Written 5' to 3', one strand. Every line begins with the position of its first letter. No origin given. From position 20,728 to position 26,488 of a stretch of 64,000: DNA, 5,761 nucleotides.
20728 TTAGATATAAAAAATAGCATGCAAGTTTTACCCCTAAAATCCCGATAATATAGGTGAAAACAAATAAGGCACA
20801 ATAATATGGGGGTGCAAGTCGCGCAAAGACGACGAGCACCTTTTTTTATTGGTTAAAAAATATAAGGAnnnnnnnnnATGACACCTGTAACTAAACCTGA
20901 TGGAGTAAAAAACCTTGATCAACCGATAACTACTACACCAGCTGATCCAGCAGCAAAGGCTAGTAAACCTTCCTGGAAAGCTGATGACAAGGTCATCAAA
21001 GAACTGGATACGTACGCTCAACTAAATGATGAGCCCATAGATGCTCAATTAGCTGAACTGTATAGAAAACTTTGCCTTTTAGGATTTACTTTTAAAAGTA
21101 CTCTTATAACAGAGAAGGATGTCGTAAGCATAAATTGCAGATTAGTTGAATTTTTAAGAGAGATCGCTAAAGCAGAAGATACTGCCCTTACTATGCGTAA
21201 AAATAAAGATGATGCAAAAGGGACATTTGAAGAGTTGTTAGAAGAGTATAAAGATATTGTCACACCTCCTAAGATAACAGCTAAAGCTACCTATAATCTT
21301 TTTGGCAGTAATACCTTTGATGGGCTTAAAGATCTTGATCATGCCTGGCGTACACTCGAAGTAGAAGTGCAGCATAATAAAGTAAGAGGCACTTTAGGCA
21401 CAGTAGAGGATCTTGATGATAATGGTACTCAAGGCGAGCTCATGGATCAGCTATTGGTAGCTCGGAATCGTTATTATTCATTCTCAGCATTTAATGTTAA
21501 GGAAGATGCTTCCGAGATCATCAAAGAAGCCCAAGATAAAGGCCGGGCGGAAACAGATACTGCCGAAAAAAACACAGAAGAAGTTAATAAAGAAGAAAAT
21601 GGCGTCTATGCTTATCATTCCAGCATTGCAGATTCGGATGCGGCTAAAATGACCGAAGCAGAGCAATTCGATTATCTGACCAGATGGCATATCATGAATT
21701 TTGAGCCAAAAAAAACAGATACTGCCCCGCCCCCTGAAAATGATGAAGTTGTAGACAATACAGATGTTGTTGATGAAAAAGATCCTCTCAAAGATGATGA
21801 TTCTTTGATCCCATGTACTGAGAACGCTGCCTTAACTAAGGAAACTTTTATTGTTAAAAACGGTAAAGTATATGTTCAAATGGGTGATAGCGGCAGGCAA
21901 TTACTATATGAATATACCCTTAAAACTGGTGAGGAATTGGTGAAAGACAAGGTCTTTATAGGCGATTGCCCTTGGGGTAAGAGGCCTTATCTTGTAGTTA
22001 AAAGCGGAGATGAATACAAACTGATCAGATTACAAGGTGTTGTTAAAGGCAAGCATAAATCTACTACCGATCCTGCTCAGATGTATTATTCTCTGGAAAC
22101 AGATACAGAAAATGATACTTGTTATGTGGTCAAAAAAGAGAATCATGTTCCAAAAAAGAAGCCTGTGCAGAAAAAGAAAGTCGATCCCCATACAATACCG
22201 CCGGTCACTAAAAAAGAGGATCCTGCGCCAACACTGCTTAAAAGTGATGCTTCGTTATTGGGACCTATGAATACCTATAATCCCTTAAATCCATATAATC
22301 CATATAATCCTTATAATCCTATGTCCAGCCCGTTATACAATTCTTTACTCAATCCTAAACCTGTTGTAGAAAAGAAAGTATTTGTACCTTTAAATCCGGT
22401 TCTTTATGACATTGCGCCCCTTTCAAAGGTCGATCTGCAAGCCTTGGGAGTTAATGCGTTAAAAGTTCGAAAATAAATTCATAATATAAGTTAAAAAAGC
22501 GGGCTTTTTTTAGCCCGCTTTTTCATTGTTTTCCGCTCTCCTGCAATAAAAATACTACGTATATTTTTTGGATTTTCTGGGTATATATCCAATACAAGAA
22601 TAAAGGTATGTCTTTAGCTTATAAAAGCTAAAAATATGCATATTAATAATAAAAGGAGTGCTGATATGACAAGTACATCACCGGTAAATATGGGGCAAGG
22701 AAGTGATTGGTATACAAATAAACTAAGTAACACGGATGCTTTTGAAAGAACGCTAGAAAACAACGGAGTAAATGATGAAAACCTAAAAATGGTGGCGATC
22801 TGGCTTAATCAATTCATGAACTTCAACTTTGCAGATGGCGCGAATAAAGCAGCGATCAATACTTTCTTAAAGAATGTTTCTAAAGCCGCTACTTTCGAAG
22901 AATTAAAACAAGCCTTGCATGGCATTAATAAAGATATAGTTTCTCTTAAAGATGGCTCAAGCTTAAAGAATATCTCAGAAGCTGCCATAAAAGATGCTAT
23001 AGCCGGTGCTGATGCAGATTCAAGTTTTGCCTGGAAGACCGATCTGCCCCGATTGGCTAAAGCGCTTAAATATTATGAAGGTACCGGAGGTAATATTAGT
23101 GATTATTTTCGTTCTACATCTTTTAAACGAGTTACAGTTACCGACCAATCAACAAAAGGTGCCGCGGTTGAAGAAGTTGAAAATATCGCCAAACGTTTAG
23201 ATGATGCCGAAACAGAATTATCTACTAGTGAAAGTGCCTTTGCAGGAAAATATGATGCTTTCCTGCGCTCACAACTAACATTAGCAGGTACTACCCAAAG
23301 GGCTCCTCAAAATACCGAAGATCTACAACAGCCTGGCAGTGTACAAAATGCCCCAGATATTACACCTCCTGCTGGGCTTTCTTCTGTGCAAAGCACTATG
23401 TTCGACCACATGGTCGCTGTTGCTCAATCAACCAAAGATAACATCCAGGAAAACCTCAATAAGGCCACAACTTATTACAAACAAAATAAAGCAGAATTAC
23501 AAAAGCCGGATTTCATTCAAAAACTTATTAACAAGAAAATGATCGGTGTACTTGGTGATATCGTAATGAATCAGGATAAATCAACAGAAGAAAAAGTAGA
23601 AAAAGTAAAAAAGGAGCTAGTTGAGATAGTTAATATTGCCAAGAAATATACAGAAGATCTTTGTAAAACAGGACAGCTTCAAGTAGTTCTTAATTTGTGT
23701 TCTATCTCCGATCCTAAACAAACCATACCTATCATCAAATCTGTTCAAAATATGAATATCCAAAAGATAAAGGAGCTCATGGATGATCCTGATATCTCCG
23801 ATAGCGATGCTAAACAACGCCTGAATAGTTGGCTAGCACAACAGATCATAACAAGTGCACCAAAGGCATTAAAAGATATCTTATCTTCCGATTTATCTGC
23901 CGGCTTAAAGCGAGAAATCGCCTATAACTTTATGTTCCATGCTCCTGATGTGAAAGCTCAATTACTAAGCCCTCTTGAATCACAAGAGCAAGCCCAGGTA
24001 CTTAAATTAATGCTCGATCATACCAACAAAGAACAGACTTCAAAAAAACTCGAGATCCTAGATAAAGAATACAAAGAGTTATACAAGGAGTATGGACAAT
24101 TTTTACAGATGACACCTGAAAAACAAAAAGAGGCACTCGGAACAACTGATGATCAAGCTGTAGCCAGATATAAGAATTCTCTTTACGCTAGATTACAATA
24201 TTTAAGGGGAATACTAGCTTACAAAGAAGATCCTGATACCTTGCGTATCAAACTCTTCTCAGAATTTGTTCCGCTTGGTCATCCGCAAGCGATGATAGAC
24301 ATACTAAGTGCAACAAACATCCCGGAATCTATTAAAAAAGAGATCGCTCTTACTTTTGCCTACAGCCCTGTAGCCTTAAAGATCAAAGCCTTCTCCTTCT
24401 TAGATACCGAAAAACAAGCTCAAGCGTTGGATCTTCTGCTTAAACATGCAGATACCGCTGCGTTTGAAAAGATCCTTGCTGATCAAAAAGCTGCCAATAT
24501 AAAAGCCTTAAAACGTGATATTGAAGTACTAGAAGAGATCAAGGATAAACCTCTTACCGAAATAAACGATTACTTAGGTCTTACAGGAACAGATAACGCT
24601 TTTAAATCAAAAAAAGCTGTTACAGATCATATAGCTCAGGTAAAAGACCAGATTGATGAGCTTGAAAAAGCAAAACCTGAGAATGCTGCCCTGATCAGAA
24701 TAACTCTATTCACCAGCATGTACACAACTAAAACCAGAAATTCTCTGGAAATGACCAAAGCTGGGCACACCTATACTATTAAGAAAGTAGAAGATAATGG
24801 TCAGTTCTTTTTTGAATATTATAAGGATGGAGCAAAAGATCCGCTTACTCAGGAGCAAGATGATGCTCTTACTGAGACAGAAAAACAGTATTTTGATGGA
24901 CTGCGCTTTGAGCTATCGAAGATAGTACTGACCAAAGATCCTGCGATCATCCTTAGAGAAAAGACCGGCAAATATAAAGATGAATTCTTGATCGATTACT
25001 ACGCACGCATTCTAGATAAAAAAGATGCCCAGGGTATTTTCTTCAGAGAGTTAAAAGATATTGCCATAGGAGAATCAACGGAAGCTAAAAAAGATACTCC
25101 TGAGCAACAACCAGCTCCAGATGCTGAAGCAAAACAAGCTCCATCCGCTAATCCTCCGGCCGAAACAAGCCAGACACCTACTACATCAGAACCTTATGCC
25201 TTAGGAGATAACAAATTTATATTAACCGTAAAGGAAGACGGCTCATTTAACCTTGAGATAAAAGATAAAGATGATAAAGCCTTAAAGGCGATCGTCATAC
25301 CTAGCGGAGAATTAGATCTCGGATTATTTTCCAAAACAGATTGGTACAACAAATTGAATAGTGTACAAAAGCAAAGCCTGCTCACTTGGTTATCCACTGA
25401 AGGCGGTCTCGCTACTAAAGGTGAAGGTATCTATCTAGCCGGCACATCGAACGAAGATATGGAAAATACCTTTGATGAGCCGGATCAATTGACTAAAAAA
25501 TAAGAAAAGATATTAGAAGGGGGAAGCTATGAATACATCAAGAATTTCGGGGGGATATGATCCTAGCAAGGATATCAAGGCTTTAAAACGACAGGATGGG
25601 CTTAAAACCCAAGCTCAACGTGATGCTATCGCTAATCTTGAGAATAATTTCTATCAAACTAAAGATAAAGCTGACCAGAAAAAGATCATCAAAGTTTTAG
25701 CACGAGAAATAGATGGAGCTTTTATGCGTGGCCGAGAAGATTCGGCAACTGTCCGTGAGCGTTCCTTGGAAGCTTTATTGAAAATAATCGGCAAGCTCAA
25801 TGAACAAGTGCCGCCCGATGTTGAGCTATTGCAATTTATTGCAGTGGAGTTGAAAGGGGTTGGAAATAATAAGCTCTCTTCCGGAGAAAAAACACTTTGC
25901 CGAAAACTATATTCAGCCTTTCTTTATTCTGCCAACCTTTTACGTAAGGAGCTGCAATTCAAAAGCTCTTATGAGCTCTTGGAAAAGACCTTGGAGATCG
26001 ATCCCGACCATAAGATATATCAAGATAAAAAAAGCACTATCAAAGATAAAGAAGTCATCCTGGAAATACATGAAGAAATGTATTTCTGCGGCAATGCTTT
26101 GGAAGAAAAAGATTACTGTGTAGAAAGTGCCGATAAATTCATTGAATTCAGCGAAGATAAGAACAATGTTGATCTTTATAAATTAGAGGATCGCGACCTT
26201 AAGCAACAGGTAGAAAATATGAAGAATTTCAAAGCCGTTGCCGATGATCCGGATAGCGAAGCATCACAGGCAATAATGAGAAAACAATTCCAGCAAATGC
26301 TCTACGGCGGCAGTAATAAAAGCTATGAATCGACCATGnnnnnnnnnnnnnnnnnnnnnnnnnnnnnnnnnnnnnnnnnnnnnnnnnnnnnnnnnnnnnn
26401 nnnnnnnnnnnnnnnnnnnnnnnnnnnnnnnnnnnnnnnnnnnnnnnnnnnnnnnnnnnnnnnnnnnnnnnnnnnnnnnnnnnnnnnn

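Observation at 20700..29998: Orphan three-gene cluster of large, signal-peptide-less proteins inside the outer-membrane biogenesis neighbourhood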

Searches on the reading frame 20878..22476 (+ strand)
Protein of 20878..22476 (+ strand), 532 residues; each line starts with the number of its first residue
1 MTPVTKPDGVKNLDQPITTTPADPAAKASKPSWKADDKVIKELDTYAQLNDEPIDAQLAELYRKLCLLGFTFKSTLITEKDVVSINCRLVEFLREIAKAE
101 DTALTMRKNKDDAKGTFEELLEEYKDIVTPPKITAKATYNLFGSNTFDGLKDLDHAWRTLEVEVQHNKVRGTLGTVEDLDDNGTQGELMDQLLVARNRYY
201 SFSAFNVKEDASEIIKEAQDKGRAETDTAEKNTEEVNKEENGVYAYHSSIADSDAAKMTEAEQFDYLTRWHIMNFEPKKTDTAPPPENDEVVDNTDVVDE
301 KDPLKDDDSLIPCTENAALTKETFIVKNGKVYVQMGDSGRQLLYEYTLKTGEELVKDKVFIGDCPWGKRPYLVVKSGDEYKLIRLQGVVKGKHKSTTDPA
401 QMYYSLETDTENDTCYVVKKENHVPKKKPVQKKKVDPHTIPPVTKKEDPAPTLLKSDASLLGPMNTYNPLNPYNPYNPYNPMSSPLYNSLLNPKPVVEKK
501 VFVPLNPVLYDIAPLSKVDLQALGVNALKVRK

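Call 5: search_protein_families(library=pfam, proteins=[window:20878-22476:+], max_evalue=1)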
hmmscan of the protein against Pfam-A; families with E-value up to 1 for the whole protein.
window:20878-22476:+ (532 aa): 0 families

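Call 6: search_protein_families(library=ncbifam, proteins=[window:20878-22476:+], max_evalue=1)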
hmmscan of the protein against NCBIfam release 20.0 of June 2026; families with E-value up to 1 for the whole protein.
window:20878-22476:+ (532 aa): 1 family
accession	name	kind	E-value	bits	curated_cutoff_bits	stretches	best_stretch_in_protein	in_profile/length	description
TIGR04527.1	mycoplas_twoTM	subfamily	0.59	9.8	125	0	80-189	47-149/248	MG_279/MG_280 family protein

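Call 16: search_solved_structures(query=window:20878-22476:+, max_evalue=1)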
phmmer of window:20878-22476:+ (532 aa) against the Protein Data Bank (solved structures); distinct sequences matched with E-value up to 1: 1.
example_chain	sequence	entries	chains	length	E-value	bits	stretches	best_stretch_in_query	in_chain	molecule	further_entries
5uz8_A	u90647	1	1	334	0.46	12.3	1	249-353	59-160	Cadherin-23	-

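Call 33: find_homologous_proteins(query=window:20878-22476:+)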
Query window:20878-22476:+ (532 aa): 1 proteins with E <= 0.001 among 8000 candidates.
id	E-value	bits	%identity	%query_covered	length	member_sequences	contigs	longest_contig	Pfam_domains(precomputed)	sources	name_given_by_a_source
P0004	0.0e+0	1201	100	100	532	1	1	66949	-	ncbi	ncbi:hypothetical protein ACFL5G_01780 [Candidatus Margulisiibacteriota bacterium]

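Call 41: search_protein_families(library=phrogs, proteins=[window:20878-22476:+], max_evalue=0.1)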
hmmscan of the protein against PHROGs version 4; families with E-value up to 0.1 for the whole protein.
window:20878-22476:+ (532 aa): 0 families

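Call 42: search_protein_families(library=padloc, proteins=[window:20878-22476:+], max_evalue=0.1)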
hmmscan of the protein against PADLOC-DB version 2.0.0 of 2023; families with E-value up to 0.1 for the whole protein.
window:20878-22476:+ (532 aa): 0 families

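Call 71: search_dna_similar(query=window:20878-22476:+, collection=phages, mode=protein, max_evalue=0.001, max_rows=5)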
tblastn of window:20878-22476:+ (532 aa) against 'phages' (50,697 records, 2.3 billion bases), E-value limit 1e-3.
No match.

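Call 74: search_dna_similar(query=window:20878-22476:+, collection=plasmids, mode=protein, max_evalue=0.001, max_rows=5)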
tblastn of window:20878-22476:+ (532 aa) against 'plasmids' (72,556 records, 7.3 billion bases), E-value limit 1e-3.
No match.

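Call 79: find_related_loci(query=window:20878-22476:+, collection=viral_contigs, flank=5000)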
Query window:20878-22476:+ (532 aa) in viral_contigs; peptide patterns used: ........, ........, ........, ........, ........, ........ (x = any residue, [..] = any of these).
65 stretches matched a pattern, but none encodes a relative of the query by tblastn (E <= 1e-3).

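Call 92: find_encoding_contigs(protein=window:20878-22476:+, flank=10000, max_places=6)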
Protein window:20878-22476:+ (532 aa): no gene with exactly this product is on record in the collection.

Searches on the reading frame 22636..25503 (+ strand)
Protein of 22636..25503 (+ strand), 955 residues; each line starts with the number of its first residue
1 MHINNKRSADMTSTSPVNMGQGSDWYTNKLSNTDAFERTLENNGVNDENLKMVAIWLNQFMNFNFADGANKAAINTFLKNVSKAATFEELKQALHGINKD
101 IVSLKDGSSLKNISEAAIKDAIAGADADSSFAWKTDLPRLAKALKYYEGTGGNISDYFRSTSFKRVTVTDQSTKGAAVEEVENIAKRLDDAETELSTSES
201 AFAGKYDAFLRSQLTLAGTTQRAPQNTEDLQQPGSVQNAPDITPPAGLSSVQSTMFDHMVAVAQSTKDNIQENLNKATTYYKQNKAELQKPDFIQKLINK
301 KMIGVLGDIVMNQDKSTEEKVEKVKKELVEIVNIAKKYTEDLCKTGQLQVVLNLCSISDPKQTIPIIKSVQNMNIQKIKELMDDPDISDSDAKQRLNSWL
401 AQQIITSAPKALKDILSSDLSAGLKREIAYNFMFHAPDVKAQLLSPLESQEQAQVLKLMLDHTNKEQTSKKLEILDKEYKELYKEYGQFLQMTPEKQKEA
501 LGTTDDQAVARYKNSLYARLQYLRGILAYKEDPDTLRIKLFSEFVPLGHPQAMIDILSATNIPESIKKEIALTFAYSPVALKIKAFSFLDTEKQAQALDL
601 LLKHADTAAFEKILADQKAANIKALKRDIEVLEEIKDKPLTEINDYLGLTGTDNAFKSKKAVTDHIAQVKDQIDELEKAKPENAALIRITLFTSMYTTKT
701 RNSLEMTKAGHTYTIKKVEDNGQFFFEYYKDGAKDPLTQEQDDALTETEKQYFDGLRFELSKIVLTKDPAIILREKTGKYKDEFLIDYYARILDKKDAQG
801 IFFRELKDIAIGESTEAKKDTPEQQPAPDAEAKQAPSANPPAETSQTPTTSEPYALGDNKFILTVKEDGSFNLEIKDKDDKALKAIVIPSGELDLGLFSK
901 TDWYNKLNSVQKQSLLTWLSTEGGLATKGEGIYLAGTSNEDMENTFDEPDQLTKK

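Call 5: search_protein_families(library=pfam, proteins=[window:22636-25503:+], max_evalue=1)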
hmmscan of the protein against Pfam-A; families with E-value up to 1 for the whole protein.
window:22636-25503:+ (955 aa): 2 families
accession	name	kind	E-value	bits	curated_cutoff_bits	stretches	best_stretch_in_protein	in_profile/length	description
PF21424.3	DTP-pb9_A-dom_C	-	0.099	12.8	27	1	26-45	1-20/32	Distal tail protein pb9, A domain C-terminal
PF09278.17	MerR-DNA-bind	-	0.46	11.6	25.4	0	639-680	16-59/65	MerR, DNA binding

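Call 6: search_protein_families(library=ncbifam, proteins=[window:22636-25503:+], max_evalue=1)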
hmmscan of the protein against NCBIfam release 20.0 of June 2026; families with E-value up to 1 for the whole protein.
window:22636-25503:+ (955 aa): 1 family
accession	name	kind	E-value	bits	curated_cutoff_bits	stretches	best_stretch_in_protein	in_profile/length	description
NF010250.0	PRK13696.1-2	equivalog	0.19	11.8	118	1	292-332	26-66/75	hypothetical protein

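Call 11: find_homologous_proteins(query=window:22636-25503:+)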
Query window:22636-25503:+ (955 aa): 1 proteins with E <= 0.001 among 8000 candidates.
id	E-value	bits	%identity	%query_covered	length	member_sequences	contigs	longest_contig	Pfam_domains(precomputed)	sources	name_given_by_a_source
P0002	0.0e+0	2066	100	99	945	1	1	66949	-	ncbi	ncbi:hypothetical protein ACFL5G_01785 [Candidatus Margulisiibacteriota bacterium]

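Call 15: search_solved_structures(query=window:22666-25503:+, max_evalue=1)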
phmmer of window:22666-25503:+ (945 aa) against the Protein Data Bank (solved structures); distinct sequences matched with E-value up to 1: 2.
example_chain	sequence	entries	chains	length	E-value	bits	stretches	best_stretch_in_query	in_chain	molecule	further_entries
4hgd_A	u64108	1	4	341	0.049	15.2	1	340-467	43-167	Probable hydrolase NIT2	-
4h5u_A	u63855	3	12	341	0.05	15.1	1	340-467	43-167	Probable hydrolase NIT2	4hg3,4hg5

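Call 41: search_protein_families(library=phrogs, proteins=[window:22666-25503:+], max_evalue=0.1)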
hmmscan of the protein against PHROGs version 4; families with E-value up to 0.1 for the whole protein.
window:22666-25503:+ (945 aa): 1 family
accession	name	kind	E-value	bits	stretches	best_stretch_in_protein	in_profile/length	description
phrog_38011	-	unknown function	0.017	16.5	0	654-708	33-89/96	-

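Call 42: search_protein_families(library=padloc, proteins=[window:22666-25503:+], max_evalue=0.1)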
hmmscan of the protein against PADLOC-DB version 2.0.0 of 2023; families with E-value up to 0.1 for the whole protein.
window:22666-25503:+ (945 aa): 0 families

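Call 72: search_dna_similar(query=window:22666-25503:+, collection=phages, mode=protein, max_evalue=0.001, max_rows=5)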
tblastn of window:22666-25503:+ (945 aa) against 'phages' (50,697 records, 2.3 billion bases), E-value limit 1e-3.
No match.

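Call 75: search_dna_similar(query=window:22666-25503:+, collection=plasmids, mode=protein, max_evalue=0.001, max_rows=5)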
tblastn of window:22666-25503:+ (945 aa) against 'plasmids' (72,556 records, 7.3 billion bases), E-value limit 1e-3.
No match.

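Call 78: find_related_loci(query=window:22666-25503:+, collection=viral_contigs, flank=5000)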
Query window:22666-25503:+ (945 aa) in viral_contigs; peptide patterns used: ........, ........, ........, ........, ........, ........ (x = any residue, [..] = any of these).
6 stretches matched a pattern, but none encodes a relative of the query by tblastn (E <= 1e-3).

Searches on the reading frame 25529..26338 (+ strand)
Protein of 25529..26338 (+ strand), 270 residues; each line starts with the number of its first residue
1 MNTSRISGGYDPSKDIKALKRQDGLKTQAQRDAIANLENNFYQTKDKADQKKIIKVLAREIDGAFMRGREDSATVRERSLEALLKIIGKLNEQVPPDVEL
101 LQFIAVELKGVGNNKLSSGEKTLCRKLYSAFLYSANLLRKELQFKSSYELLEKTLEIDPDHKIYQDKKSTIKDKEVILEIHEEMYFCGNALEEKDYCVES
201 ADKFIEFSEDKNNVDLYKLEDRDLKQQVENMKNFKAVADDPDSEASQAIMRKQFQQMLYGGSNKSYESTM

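Call 86: search_protein_families(library=pfam, proteins=[window:25529-26338:+], max_evalue=10)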
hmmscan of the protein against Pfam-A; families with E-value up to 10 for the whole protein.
window:25529-26338:+ (270 aa): 0 families
